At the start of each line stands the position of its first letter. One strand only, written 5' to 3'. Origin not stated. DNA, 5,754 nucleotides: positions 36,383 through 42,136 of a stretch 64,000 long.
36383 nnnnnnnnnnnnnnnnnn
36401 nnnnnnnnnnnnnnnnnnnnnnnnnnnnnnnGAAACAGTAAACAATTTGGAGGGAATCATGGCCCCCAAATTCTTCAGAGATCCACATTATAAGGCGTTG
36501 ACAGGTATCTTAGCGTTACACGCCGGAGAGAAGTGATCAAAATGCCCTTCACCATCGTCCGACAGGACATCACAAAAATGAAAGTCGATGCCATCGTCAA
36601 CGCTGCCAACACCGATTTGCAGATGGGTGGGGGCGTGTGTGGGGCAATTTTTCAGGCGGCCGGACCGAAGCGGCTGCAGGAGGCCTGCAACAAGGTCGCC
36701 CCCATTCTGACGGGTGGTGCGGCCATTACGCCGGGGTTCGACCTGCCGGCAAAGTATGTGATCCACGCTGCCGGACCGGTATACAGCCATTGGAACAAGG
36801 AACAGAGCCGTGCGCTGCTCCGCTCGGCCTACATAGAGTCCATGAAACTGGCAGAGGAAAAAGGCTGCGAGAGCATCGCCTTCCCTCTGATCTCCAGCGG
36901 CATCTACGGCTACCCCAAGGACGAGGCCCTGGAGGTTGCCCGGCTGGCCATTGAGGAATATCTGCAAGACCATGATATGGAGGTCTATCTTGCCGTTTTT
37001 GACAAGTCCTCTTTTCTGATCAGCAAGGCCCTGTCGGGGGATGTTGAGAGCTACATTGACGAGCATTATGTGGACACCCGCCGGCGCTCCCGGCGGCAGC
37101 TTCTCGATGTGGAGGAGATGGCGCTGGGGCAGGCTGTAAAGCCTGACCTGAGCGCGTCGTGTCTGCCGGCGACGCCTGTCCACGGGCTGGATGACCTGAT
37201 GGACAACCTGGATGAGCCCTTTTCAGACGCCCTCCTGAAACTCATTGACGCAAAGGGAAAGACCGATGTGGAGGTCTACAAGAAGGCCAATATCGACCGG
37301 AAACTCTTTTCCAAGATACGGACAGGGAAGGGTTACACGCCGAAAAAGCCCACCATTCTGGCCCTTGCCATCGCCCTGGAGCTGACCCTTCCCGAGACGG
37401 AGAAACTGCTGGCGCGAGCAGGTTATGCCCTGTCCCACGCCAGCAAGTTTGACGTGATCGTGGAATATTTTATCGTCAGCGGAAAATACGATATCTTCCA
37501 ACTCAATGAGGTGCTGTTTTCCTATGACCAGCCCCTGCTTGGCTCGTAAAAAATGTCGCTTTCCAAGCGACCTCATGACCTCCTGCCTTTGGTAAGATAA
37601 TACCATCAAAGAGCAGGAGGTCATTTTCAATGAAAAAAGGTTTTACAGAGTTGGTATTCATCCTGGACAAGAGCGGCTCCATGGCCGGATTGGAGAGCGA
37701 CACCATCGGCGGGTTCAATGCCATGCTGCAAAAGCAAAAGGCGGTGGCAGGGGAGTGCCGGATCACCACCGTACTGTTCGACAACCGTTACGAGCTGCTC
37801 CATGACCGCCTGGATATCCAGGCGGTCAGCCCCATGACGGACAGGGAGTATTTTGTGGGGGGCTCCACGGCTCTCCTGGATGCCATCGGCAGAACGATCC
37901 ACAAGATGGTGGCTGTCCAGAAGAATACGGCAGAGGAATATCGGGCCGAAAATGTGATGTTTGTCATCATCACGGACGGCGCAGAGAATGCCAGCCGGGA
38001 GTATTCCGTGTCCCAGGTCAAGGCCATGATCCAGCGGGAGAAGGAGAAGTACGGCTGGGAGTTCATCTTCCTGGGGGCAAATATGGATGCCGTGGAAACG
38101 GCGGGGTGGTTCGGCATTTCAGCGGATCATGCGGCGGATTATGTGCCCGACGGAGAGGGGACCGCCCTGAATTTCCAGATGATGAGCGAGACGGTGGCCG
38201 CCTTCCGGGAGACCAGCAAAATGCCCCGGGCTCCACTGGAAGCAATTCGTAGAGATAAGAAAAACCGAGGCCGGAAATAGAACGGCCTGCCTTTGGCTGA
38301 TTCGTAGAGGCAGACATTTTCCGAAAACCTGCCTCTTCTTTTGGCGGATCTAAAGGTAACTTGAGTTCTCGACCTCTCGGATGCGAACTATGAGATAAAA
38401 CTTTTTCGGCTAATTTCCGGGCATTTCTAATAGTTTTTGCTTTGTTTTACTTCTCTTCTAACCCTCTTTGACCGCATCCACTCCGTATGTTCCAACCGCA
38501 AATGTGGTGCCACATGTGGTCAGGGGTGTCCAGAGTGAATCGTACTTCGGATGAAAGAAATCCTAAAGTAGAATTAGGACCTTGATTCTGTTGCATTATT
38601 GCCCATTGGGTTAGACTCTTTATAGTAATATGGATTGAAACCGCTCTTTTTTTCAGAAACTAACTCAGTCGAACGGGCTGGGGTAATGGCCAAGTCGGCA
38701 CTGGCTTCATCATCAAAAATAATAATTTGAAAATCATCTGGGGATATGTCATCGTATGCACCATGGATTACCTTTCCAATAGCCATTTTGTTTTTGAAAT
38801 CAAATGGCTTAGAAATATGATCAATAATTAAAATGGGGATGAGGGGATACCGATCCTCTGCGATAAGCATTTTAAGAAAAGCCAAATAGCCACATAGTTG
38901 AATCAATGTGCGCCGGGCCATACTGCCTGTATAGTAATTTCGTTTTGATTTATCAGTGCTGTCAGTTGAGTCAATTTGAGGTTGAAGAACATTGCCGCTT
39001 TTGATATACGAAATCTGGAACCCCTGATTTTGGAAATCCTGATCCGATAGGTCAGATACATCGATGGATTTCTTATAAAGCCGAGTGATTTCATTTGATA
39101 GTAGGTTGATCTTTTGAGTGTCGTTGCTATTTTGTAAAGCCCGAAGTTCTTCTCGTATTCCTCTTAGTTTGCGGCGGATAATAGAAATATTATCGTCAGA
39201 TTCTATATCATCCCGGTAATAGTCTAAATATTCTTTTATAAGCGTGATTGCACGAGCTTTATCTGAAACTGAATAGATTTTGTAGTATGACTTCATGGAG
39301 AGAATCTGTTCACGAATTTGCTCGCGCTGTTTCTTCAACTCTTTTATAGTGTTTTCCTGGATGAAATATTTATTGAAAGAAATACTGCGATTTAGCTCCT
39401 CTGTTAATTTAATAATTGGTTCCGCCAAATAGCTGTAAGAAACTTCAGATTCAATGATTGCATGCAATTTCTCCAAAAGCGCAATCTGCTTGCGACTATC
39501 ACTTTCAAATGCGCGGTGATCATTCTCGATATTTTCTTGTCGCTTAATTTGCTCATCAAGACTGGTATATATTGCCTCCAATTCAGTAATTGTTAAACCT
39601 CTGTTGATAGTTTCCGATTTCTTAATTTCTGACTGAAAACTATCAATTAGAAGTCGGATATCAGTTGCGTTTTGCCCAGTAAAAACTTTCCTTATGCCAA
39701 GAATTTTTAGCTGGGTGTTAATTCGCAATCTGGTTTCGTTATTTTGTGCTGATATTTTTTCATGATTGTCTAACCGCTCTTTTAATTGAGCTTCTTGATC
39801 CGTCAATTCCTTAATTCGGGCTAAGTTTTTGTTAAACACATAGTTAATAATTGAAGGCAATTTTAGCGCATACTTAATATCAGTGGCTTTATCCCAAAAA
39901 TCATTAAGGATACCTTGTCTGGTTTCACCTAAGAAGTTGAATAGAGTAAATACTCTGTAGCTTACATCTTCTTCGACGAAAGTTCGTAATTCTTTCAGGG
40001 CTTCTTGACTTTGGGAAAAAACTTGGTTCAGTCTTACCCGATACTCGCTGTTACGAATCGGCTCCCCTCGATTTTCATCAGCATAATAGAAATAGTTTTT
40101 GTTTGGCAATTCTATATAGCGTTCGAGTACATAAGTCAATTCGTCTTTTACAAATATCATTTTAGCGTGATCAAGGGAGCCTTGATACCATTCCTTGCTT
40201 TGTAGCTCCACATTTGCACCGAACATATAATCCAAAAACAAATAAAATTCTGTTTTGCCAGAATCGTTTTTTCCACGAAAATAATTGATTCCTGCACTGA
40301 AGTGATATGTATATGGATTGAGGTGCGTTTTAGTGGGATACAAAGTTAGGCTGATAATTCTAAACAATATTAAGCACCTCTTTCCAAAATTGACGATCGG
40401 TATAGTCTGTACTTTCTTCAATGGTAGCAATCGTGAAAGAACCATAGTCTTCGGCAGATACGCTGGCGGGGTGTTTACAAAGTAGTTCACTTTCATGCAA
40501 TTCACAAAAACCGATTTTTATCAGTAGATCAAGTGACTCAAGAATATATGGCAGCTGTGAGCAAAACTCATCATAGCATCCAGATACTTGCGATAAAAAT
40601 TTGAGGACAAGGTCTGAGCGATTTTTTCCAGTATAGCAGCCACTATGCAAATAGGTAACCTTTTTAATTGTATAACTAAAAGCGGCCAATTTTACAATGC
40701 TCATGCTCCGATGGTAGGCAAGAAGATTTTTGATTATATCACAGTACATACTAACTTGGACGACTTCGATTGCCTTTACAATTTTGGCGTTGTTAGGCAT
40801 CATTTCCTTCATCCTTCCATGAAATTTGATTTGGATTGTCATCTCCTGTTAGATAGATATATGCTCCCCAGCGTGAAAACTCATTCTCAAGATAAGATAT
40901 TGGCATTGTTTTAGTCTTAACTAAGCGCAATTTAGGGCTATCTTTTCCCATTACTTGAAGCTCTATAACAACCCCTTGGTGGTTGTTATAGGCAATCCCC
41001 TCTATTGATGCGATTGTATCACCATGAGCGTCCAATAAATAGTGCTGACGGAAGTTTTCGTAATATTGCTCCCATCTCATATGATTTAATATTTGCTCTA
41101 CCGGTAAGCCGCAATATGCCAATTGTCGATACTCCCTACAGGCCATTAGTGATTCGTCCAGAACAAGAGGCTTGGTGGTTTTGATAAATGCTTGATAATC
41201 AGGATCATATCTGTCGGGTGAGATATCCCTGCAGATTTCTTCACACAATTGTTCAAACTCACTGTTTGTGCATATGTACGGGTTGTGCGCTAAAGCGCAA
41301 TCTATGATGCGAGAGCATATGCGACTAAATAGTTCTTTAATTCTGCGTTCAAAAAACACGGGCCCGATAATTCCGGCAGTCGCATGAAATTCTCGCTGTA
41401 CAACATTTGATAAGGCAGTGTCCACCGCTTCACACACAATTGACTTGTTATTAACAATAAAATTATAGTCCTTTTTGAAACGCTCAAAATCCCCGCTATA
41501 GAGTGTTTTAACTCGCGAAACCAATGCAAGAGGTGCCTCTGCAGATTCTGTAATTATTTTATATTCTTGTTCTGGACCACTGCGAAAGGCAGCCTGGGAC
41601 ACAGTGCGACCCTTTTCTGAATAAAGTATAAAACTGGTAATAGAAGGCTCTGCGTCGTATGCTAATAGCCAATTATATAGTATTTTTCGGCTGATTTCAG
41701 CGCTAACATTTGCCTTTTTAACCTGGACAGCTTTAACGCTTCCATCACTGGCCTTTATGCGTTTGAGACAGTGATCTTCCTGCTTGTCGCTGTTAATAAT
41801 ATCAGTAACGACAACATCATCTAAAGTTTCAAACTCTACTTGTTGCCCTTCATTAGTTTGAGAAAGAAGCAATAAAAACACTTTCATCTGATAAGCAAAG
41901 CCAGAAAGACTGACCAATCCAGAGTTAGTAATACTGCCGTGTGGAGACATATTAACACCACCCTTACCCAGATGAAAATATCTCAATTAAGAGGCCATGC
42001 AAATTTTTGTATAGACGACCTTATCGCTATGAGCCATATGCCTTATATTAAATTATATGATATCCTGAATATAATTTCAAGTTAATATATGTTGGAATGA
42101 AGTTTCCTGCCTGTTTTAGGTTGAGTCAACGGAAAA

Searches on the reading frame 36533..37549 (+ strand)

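Call 47: search_protein_families(library=pfam, proteins=[window:36533-37549:+], max_evalue=0.001)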
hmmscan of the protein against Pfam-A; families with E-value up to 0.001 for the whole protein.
window:36533-37549:+ (338 aa): 1 family
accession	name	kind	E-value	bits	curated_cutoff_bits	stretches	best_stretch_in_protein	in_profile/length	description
PF01661.27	Macro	-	1.6e-42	144.6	22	1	22-136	1-118/118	Macro domain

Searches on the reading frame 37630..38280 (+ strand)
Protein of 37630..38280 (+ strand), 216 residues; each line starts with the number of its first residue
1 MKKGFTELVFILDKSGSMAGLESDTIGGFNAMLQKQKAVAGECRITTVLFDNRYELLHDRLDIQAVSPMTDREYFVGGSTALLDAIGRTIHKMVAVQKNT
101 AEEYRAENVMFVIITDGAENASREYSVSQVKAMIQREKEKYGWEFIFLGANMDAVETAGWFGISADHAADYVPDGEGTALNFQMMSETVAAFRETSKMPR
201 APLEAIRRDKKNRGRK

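Call 47: search_protein_families(library=pfam, proteins=[window:37630-38280:+], max_evalue=0.001)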
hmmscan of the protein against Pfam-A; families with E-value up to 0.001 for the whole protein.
window:37630-38280:+ (216 aa): 1 family
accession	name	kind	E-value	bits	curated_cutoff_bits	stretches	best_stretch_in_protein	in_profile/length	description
PF05762.20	VWA_CoxE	-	7.7e-05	22.7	26.4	1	6-136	57-178/222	VWA domain containing CoxE-like protein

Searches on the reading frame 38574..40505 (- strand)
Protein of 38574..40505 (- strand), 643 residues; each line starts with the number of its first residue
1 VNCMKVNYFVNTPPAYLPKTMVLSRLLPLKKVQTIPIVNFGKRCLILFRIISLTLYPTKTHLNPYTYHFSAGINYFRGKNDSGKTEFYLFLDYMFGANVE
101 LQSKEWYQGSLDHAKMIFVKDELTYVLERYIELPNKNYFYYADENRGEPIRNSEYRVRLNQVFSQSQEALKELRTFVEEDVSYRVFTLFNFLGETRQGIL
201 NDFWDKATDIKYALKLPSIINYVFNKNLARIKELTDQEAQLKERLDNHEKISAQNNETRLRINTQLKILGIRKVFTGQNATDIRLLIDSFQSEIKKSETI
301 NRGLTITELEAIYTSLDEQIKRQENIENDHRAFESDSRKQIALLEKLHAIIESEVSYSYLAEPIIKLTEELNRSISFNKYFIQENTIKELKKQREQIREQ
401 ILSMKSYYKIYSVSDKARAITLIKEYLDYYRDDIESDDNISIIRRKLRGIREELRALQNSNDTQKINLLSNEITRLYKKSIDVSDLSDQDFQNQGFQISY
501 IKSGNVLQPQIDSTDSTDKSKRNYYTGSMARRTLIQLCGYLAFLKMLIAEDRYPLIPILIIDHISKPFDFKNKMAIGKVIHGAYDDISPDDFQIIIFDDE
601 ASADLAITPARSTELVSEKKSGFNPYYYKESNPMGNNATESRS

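Call 4: search_protein_families(library=pfam, proteins=[window:38574-40505:-], max_evalue=0.1)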
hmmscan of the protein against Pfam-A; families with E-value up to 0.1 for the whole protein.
window:38574-40505:- (643 aa): 4 families
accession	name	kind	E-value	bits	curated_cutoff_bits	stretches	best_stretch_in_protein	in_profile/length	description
PF13476.12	AAA_23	-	5.8e-06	27.5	27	1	68-257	16-195/201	AAA domain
PF02463.25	SMC_N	-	0.005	16.7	40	0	63-105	16-60/220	RecF/RecN/SMC N terminal domain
PF16273.10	NuDC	-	0.073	14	30.2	0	226-247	4-26/66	Nuclear distribution C domain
PF21141.3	T6PP_C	-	0.082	12.6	26.7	0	133-316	59-226/267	Trehalose-6-phosphate phosphatase, C-terminal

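Call 5: search_protein_families(library=padloc, proteins=[window:38574-40505:-], max_evalue=0.1)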
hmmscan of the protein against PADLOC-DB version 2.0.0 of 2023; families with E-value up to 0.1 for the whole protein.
window:38574-40505:- (643 aa): 2 families
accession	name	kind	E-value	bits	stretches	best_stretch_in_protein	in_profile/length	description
PDLC03863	LmuB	-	1.2e-06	25.5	1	48-151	3-106/610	-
PDLC00255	LmuB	-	2.9e-05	21.1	1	64-121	19-75/550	AAA ATPase domain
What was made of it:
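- On Lamassu (neighbouring trio 38574-41986, not part of the finding): The middle ORF has no hit (calls 4, 5).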

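Call 6: search_protein_families(library=ncbifam, proteins=[window:38574-40505:-], max_evalue=0.1)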
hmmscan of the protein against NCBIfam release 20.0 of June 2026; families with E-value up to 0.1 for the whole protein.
window:38574-40505:- (643 aa): 0 families

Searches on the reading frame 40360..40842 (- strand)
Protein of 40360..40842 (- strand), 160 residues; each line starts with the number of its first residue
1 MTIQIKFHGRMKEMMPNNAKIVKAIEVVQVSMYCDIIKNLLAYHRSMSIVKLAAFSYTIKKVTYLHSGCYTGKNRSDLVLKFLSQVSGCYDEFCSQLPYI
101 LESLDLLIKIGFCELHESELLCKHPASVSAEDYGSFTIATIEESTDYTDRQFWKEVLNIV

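Call 4: search_protein_families(library=pfam, proteins=[window:40360-40842:-], max_evalue=0.1)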
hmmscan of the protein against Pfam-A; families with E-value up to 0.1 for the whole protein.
window:40360-40842:- (160 aa): 1 family
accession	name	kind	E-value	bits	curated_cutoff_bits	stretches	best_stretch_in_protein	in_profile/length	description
PF08578.15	DUF1765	-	0.07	14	25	0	21-65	40-83/125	Protein of unknown function (DUF1765)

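Call 5: search_protein_families(library=padloc, proteins=[window:40360-40842:-], max_evalue=0.1)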
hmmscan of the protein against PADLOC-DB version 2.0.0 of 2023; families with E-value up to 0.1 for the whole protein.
window:40360-40842:- (160 aa): 0 families

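Call 6: search_protein_families(library=ncbifam, proteins=[window:40360-40842:-], max_evalue=0.1)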
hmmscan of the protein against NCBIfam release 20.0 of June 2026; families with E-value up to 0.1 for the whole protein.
window:40360-40842:- (160 aa): 0 families

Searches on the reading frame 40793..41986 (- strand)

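Call 4: search_protein_families(library=pfam, proteins=[window:40793-41986:-], max_evalue=0.1)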
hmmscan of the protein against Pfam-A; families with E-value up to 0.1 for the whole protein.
window:40793-41986:- (397 aa): 1 family
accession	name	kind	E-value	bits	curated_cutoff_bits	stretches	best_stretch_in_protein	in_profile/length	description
PF16795.10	Phage_integr_3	-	0.027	14.8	27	1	73-122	84-133/161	Archaeal phage integrase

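Call 5: search_protein_families(library=padloc, proteins=[window:40793-41986:-], max_evalue=0.1)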
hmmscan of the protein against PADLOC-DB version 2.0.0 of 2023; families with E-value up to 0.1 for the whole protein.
window:40793-41986:- (397 aa): 2 families
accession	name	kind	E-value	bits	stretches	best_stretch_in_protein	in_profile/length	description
PDLC03848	LmuA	-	7.9e-15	54.1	1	26-311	12-277/373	-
PDLC00173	HamA1|HamA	-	0.00033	17.4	1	23-229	12-214/539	DUF1837 domain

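Call 6: search_protein_families(library=ncbifam, proteins=[window:40793-41986:-], max_evalue=0.1)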
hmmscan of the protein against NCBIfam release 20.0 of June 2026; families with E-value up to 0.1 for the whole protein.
window:40793-41986:- (397 aa): 0 families
